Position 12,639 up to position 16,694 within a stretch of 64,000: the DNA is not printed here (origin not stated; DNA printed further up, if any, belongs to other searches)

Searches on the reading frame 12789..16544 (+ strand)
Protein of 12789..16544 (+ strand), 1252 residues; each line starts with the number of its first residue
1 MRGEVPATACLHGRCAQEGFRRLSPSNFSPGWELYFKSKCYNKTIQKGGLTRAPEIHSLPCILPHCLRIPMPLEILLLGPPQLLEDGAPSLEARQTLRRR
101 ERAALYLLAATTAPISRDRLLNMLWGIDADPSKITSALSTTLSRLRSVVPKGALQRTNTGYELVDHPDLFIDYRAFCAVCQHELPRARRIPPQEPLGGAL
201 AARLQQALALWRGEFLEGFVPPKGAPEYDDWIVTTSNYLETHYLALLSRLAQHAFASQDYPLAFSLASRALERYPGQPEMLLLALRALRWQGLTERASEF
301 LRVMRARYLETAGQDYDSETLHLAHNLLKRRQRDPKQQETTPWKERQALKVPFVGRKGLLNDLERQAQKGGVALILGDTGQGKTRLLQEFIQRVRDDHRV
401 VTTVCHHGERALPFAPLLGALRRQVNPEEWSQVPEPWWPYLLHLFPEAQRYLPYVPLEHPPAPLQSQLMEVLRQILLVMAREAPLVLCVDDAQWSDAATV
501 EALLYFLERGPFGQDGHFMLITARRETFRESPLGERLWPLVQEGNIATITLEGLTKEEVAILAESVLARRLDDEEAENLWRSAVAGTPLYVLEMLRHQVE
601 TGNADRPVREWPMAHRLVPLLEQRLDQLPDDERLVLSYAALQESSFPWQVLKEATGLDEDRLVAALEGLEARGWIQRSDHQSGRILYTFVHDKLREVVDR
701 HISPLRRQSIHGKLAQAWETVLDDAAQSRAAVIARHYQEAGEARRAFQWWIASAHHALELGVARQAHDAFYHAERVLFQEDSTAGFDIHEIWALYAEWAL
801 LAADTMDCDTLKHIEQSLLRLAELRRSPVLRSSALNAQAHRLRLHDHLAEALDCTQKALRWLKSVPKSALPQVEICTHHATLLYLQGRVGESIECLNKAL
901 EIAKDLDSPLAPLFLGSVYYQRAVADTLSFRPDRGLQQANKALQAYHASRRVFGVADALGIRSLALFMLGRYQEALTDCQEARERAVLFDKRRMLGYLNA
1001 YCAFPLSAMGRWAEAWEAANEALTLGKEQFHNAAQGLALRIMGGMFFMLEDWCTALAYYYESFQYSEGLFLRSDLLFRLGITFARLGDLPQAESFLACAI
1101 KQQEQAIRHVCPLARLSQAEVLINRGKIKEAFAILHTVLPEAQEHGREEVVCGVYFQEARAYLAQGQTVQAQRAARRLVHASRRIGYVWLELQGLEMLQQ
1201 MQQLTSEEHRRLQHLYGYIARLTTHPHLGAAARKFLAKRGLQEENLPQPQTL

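Call 59: search_protein_families(library=pfam, proteins=[window:12789-16544:+], max_evalue=0.0001)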
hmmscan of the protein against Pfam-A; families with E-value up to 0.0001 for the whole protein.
window:12789-16544:+ (1252 aa): 7 families
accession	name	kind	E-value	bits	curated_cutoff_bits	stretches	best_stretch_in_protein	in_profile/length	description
PF13191.12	AAA_16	-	2.1e-17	64.5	32.6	1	353-512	2-161/167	AAA ATPase domain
PF13424.12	TPR_12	-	2.3e-11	44.2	30.1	0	1039-1104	6-76/77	Tetratricopeptide repeat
PF07719.23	TPR_2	-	4.2e-11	42.5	27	0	956-984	1-29/34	Tetratricopeptide repeat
PF00515.34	TPR_1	-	1.7e-10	40.7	27.8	0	964-984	9-29/34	Tetratricopeptide repeat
PF14559.12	TPR_19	-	1.2e-06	29.2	25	0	254-306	1-53/68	Tetratricopeptide repeat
PF13401.12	AAA_22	-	3.7e-06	27.7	27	1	369-508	4-109/130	AAA domain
PF03704.23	BTAD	-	2.9e-05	24.9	22.1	1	197-328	23-146/146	Bacterial transcriptional activator domain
